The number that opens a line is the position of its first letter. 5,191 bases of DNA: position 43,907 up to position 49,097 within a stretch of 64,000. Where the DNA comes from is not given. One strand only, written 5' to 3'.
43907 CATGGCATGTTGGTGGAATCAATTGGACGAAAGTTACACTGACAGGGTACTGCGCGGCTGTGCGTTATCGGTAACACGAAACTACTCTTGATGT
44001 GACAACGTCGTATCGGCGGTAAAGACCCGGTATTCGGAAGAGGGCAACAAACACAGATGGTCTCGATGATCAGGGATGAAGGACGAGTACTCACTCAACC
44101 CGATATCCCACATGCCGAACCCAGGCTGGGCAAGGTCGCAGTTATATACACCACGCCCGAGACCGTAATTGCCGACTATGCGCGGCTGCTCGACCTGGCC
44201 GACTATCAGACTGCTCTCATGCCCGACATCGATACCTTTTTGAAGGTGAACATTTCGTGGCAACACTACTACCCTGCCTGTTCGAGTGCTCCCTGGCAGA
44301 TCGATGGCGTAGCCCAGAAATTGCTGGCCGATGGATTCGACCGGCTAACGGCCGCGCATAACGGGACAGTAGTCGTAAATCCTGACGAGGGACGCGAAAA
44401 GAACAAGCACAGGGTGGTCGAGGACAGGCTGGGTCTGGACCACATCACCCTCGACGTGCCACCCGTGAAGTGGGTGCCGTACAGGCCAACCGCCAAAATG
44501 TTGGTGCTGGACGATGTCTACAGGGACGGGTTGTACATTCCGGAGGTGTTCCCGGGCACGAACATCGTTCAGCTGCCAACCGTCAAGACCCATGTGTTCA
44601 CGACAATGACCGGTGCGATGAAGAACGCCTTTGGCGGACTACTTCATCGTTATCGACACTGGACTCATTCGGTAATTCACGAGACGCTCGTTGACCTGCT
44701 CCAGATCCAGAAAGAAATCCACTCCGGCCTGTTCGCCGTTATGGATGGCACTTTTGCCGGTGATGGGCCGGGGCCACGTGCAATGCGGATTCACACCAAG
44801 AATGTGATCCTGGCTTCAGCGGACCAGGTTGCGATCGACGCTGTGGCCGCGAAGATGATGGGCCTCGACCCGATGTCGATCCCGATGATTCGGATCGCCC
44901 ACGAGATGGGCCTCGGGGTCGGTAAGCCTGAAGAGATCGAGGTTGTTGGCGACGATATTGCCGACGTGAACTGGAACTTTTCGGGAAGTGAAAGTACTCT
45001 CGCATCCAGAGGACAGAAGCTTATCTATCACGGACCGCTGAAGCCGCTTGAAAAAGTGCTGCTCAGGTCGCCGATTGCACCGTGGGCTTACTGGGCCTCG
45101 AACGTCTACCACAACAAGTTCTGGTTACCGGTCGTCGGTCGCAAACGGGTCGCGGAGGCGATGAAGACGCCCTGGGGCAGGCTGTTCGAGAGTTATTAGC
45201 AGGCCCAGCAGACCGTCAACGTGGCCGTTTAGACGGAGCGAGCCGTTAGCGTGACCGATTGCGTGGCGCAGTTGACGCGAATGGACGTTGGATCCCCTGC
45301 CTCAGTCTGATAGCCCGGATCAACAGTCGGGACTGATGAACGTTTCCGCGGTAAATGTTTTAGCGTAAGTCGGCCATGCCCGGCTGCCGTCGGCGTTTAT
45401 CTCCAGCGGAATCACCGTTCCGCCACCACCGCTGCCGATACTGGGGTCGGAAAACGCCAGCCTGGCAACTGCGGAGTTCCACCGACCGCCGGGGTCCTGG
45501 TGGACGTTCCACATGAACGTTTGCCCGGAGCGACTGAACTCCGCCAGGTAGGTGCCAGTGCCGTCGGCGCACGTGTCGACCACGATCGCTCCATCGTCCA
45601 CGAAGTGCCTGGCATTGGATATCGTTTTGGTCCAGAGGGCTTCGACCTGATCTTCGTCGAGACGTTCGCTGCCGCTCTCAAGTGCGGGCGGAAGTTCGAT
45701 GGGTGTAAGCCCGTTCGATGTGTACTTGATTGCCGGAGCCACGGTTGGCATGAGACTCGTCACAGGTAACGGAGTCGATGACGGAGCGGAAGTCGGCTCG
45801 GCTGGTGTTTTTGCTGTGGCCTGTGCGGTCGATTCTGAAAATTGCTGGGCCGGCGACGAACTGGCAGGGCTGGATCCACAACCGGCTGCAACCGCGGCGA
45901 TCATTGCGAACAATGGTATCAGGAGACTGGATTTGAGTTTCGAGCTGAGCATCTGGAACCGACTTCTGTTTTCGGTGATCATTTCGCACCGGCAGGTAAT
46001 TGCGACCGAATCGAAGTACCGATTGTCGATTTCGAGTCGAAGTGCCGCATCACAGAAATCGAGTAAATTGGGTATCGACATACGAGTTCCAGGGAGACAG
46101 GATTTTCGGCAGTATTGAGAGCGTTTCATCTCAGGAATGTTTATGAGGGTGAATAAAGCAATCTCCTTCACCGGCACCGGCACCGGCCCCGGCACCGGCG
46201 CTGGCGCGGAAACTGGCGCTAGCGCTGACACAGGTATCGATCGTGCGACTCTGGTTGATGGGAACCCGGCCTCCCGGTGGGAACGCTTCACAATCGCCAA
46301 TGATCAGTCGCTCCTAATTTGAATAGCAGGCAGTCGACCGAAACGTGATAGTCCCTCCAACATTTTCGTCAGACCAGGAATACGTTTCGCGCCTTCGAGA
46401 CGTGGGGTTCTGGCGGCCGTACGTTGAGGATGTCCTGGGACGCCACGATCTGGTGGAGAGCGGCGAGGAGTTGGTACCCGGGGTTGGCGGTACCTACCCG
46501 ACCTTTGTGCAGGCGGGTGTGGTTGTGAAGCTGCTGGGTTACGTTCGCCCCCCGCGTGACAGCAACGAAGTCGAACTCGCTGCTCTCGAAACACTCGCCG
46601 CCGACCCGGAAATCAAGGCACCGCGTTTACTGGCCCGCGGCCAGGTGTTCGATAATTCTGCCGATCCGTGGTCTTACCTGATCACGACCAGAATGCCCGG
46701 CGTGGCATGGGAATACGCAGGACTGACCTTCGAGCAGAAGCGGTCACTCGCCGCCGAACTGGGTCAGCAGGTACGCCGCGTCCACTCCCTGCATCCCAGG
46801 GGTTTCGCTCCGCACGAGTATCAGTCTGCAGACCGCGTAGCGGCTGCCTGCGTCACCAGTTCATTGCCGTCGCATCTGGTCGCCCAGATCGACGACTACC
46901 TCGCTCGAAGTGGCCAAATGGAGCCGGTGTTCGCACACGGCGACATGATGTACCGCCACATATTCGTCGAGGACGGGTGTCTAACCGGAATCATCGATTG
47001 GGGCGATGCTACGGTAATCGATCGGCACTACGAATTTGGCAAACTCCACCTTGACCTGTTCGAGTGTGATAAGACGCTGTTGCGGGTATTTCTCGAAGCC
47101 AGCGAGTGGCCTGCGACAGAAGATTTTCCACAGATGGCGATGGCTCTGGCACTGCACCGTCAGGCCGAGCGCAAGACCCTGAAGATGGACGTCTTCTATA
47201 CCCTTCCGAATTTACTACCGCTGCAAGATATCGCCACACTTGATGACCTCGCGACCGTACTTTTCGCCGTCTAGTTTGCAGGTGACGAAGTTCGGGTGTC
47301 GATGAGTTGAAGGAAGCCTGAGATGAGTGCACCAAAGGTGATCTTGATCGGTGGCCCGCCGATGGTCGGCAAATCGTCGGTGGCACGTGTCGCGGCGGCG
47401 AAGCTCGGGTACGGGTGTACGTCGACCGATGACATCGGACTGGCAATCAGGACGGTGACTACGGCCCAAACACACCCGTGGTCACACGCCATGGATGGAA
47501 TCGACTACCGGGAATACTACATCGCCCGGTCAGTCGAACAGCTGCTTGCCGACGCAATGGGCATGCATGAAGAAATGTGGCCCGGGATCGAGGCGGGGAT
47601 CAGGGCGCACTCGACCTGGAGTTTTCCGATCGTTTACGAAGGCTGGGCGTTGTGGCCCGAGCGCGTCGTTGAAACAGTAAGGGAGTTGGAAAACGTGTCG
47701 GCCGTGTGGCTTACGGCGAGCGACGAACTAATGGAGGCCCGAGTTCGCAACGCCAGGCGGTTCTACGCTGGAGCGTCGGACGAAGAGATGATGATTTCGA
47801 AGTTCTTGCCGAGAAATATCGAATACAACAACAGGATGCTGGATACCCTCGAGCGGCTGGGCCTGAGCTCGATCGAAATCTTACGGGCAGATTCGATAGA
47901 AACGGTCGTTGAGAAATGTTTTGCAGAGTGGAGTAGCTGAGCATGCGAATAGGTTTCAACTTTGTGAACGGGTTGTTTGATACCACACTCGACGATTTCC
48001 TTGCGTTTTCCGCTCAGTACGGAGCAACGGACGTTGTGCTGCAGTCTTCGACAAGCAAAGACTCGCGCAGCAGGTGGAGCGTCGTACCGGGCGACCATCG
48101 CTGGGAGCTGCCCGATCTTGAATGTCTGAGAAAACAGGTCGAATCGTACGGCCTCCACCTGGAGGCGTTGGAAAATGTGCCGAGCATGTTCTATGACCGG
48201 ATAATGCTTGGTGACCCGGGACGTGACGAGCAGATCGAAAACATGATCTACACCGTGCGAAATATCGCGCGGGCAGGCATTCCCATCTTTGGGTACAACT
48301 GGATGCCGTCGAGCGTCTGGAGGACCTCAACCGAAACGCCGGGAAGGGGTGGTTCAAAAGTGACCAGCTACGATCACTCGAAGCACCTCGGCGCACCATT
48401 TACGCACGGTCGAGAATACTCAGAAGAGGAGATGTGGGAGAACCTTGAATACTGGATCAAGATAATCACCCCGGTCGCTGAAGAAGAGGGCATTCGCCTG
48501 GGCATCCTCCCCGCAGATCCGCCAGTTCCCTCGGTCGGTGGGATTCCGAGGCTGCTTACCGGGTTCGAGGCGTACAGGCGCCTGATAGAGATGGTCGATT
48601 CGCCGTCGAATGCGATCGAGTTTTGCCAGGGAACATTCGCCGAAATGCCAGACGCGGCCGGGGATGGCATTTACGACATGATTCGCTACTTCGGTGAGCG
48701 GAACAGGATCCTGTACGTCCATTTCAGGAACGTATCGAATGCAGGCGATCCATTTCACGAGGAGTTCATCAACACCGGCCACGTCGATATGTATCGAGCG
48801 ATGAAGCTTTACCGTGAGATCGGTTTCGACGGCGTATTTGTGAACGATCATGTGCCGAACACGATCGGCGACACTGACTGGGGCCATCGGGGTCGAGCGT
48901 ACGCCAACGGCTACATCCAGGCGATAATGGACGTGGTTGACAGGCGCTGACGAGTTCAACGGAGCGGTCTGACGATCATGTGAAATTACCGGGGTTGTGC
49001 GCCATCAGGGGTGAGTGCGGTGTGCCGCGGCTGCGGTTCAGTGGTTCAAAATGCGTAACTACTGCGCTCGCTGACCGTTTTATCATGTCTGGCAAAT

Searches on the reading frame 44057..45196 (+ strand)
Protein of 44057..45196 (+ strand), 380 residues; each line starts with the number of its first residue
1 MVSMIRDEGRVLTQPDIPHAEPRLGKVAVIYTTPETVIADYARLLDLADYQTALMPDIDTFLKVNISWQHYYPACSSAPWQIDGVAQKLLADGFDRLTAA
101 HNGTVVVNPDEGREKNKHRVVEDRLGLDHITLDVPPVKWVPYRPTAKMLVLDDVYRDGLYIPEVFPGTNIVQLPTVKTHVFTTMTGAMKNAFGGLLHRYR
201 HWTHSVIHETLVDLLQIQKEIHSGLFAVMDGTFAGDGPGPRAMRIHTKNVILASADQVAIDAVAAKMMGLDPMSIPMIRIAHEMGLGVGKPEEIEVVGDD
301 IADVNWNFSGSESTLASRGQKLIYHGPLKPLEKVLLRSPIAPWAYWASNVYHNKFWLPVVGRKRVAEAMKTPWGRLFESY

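Call 59: search_protein_families(library=pfam, proteins=[window:44057-45196:+], max_evalue=0.000001)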
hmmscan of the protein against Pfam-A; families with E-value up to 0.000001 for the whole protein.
window:44057-45196:+ (380 aa): 1 family
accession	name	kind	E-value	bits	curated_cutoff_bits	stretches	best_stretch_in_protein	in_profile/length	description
PF04015.17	DUF362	-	1e-21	78.4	24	1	61-266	2-200/200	Domain of unknown function (DUF362)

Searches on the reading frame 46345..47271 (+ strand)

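Call 60: search_protein_families(library=pfam, proteins=[window:46345-47271:+], max_evalue=0.000001)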
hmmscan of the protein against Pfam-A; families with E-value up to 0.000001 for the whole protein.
window:46345-47271:+ (309 aa): 1 family
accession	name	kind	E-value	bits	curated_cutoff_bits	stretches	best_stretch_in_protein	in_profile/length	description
PF01636.29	APH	-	9.4e-20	71.8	23.2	1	73-254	36-230/239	Phosphotransferase enzyme family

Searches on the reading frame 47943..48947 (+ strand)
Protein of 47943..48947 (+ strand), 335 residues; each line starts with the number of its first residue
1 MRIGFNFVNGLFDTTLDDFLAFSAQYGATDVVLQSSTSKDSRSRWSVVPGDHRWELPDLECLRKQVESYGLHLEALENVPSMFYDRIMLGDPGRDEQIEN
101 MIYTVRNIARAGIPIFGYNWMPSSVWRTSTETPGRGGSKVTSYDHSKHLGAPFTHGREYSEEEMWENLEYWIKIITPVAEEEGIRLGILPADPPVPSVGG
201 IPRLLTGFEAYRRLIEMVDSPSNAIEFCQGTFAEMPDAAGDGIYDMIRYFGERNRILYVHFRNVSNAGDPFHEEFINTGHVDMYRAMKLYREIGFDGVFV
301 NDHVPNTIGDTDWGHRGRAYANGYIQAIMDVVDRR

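Call 60: search_protein_families(library=pfam, proteins=[window:47943-48947:+], max_evalue=0.000001)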
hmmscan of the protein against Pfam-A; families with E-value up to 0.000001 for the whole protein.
window:47943-48947:+ (335 aa): 2 families
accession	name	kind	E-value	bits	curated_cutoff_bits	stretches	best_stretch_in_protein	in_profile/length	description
PF03786.19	UxuA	-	7.3e-63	212.9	23.7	2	155-333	171-351/352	D-mannonate dehydratase (UxuA)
PF01261.30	AP_endonuc_2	-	1.8e-08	34.9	31.1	1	57-302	28-228/249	Xylose isomerase-like TIM barrel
